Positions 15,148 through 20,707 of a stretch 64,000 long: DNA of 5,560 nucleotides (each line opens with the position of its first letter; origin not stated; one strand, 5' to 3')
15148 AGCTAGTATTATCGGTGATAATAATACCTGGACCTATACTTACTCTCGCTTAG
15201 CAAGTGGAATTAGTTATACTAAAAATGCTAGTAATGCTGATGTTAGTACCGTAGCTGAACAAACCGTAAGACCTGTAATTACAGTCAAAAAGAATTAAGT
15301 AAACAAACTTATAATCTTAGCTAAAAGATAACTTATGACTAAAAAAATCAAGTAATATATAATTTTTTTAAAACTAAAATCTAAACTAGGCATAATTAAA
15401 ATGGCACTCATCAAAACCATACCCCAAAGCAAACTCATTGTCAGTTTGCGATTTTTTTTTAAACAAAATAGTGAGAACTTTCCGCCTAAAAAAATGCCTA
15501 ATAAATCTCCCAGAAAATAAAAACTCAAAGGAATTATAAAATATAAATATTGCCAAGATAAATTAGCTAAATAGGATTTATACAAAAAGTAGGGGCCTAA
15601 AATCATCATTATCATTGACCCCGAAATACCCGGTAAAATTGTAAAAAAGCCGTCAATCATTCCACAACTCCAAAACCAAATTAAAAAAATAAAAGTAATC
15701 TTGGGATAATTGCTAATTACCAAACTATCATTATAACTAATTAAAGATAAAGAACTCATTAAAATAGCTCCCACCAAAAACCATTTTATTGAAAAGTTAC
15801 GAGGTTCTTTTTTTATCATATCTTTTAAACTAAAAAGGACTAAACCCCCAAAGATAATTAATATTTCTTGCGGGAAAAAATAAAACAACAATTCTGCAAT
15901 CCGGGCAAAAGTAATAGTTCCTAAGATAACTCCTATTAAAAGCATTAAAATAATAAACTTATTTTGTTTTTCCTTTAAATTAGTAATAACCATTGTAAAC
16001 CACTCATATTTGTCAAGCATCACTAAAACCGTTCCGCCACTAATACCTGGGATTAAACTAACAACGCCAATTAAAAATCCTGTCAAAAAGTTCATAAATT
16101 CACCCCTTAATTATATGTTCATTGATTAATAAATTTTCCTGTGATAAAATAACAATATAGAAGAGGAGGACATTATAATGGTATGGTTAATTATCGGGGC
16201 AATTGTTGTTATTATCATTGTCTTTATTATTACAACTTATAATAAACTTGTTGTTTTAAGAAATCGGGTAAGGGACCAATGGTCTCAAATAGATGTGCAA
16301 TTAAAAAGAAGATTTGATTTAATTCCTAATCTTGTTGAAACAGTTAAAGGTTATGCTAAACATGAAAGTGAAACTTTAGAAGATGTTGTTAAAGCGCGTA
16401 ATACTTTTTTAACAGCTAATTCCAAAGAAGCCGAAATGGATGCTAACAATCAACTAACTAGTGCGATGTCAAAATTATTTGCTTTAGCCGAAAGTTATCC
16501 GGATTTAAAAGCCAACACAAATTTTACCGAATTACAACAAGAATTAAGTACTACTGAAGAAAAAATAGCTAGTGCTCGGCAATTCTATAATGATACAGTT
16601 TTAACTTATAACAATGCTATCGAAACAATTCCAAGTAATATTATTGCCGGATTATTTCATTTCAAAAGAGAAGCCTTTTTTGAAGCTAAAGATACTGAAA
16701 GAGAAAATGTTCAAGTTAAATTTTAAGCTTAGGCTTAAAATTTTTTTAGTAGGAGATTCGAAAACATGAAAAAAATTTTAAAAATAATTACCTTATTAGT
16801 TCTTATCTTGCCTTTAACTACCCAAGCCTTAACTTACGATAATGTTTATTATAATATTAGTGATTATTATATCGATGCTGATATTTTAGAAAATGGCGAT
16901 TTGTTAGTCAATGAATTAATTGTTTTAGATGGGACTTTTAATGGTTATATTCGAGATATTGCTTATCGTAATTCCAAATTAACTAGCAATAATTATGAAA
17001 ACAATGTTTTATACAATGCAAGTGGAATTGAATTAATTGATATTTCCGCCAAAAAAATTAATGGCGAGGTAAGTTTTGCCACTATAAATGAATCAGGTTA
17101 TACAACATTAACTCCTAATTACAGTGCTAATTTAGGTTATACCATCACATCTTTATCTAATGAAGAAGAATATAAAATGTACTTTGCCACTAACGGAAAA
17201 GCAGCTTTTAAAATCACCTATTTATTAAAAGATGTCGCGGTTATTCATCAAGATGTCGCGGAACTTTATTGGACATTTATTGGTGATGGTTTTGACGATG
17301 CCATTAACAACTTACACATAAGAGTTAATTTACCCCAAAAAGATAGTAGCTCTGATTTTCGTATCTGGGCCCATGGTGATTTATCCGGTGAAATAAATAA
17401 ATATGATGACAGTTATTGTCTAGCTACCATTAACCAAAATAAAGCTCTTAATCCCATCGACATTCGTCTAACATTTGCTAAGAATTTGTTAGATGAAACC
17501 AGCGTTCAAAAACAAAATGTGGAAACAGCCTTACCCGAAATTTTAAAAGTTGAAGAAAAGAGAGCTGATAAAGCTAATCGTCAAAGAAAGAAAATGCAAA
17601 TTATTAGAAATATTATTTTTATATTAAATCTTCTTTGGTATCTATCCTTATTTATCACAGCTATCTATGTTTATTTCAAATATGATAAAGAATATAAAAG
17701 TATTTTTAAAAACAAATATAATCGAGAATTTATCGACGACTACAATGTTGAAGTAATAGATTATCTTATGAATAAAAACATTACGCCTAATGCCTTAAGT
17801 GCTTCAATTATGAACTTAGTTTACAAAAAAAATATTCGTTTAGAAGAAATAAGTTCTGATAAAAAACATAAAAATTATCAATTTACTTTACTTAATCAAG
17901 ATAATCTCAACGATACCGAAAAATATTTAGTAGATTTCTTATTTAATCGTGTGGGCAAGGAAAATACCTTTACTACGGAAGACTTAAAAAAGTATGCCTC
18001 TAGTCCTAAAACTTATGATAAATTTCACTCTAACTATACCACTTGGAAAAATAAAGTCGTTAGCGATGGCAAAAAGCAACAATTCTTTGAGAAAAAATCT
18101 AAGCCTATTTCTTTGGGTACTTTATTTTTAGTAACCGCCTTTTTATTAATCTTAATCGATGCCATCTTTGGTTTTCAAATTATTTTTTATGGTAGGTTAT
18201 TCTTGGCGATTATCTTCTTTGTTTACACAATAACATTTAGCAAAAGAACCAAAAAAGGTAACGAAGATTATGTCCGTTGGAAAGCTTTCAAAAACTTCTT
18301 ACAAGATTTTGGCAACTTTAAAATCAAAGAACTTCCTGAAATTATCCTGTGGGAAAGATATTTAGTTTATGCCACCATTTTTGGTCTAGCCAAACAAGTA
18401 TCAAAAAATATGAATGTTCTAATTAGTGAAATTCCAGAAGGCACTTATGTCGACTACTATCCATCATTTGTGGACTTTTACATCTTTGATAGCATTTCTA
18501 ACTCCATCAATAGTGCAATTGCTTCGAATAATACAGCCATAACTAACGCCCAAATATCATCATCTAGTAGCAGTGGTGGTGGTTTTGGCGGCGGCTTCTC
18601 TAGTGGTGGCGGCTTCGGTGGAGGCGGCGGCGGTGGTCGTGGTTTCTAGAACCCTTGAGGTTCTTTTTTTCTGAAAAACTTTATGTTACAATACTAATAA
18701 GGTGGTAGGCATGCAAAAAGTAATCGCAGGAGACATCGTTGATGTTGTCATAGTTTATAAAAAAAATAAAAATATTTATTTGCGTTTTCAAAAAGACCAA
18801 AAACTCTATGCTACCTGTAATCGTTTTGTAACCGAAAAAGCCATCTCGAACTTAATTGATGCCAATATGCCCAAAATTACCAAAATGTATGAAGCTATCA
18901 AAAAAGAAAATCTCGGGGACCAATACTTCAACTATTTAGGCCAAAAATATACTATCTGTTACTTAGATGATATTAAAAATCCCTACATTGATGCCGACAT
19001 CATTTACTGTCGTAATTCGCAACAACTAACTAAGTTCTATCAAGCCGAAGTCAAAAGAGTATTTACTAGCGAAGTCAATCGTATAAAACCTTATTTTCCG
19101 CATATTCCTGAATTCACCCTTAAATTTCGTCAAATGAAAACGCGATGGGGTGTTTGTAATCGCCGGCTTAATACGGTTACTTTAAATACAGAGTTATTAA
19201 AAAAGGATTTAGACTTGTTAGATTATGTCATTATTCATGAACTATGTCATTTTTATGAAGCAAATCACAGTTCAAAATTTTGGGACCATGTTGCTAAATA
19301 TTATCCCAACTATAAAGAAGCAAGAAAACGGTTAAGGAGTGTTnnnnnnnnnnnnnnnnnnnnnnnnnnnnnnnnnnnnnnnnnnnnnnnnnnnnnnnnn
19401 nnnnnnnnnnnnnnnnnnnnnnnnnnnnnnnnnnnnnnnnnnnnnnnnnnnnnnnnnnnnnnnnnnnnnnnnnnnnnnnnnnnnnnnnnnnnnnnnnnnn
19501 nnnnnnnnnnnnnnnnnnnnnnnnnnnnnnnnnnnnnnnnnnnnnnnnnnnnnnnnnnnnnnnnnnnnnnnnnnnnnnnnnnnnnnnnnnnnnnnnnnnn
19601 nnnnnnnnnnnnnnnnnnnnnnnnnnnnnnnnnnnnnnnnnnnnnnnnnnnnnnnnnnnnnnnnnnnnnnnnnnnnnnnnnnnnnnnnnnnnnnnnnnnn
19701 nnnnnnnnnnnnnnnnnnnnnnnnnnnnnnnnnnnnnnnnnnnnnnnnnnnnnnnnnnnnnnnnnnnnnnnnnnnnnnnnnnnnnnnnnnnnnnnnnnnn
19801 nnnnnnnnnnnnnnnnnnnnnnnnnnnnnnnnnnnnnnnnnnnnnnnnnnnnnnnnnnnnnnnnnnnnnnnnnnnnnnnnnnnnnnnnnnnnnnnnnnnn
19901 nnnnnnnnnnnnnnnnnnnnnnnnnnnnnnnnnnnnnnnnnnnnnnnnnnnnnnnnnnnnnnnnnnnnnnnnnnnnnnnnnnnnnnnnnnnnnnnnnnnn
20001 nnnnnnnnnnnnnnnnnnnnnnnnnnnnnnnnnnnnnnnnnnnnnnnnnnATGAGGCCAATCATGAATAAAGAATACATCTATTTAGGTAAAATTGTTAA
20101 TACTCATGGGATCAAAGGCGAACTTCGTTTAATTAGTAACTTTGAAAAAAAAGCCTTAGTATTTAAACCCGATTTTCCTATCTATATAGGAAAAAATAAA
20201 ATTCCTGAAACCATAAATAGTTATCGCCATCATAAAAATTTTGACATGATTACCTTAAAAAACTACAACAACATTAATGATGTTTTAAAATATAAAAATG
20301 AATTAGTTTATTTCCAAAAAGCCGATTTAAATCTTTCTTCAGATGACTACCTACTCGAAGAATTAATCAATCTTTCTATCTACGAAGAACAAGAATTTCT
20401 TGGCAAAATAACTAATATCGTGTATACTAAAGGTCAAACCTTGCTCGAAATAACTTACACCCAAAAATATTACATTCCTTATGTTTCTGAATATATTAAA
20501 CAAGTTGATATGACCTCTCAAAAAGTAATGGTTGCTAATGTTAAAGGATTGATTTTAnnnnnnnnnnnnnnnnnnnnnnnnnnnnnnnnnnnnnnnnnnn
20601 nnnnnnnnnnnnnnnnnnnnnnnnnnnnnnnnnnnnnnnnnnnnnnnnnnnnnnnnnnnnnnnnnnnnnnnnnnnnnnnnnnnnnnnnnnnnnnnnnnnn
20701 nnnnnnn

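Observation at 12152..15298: Complete two-peptide double-glycine bacteriocin locus, with the peptide genes missing from the ORF track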

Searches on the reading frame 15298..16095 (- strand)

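Call 3: search_protein_families(library=pfam, proteins=[window:15298-16095:-], max_evalue=0.1)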
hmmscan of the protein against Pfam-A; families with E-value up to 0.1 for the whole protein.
window:15298-16095:- (266 aa): 2 families
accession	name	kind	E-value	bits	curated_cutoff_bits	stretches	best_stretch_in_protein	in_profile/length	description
PF04018.18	VCA0040-like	-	2.5e-20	73.6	26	1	9-236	1-230/246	Undecaprenyl phosphate translocase-like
PF19414.4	Astro_p19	-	0.023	14.6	27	1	89-119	139-169/174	Astrovirus p19 protein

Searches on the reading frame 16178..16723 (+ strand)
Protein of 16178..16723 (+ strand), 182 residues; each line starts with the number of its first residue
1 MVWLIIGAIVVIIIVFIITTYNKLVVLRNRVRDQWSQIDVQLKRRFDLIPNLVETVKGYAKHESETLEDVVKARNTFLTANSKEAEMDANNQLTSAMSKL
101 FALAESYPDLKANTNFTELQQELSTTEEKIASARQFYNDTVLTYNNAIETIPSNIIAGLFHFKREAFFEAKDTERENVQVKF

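Call 3: search_protein_families(library=pfam, proteins=[window:16178-16723:+], max_evalue=0.1)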
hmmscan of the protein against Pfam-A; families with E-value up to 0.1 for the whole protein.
window:16178-16723:+ (182 aa): 4 families
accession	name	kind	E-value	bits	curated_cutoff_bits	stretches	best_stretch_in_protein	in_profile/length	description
PF04011.17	LemA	-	4.4e-62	208.8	26.2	1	34-182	1-149/149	LemA family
PF25474.1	TPR_TmcB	-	0.00082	19.7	27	1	21-88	56-123/125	TmcB, TPR repeats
PF13949.11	ALIX_LYPXL_bnd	-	0.025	14.3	30.8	1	43-139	194-273/295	ALIX V-shaped domain binding to HIV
PF06896.17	Phage_TAC_3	-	0.091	13.9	22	0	117-161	26-66/117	Phage tail assembly chaperone proteins, TAC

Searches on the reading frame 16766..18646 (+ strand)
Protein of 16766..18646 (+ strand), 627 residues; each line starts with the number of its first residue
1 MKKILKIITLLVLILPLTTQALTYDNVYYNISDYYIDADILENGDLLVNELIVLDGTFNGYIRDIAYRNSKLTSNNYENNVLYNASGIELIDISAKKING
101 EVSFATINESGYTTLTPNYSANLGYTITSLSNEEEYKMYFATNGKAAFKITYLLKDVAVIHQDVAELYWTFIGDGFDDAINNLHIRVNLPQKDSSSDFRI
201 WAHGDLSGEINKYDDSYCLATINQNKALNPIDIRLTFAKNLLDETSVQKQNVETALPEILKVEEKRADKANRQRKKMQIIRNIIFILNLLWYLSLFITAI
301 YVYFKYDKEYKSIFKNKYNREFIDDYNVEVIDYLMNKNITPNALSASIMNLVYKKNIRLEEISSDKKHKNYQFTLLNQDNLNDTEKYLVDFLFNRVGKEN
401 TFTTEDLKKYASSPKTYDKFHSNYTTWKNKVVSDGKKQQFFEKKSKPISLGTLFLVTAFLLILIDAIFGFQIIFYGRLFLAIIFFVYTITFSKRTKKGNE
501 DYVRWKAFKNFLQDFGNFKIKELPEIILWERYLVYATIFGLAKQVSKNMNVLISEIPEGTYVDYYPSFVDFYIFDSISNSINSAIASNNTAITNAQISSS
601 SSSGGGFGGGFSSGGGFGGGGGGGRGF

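Call 3: search_protein_families(library=pfam, proteins=[window:16766-18646:+], max_evalue=0.1)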
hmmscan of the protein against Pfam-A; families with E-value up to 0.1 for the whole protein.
window:16766-18646:+ (627 aa): 2 families
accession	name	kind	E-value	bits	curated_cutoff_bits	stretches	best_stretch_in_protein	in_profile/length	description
PF20990.2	DUF2207_C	-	7e-47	160.6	33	1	317-549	3-247/247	Predicted membrane protein (DUF2207) C-terminal domain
PF09972.14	DUF2207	-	5.1e-22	79.3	24.4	1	31-237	2-172/172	Predicted membrane protein (DUF2207) N-terminal domain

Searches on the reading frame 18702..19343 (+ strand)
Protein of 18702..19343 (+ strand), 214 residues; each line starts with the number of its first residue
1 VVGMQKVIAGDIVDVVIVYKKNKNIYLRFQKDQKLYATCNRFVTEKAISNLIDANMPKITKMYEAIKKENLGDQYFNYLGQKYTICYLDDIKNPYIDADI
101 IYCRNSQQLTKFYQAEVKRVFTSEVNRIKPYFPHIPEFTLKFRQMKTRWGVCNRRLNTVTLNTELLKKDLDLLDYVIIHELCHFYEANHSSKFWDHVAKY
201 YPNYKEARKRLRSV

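Call 32: search_protein_families(library=pfam, proteins=[window:18702-19343:+], max_evalue=0.001)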
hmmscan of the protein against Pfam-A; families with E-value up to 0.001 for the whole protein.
window:18702-19343:+ (214 aa): 3 families
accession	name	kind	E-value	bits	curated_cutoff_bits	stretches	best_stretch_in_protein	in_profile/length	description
PF01863.23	YgjP-like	-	1.1e-37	130.5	26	1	23-213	1-206/207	YgjP-like, metallopeptidase domain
PF10263.15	SprT-like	-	7.7e-08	32.6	25.6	1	132-185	13-73/108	SprT-like family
PF08325.16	WLM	-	0.00084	19.9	26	0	176-205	86-115/190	WLM domain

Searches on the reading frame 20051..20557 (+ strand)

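Call 58: search_protein_families(library=pfam, proteins=[window:20051-20557:+], max_evalue=1e-8)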
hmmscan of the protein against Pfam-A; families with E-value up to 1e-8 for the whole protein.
window:20051-20557:+ (169 aa): 1 family
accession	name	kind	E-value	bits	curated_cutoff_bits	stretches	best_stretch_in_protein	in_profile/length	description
PF01782.24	RimM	-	1.8e-14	54.2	23.5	1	12-91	2-83/84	RimM N-terminal domain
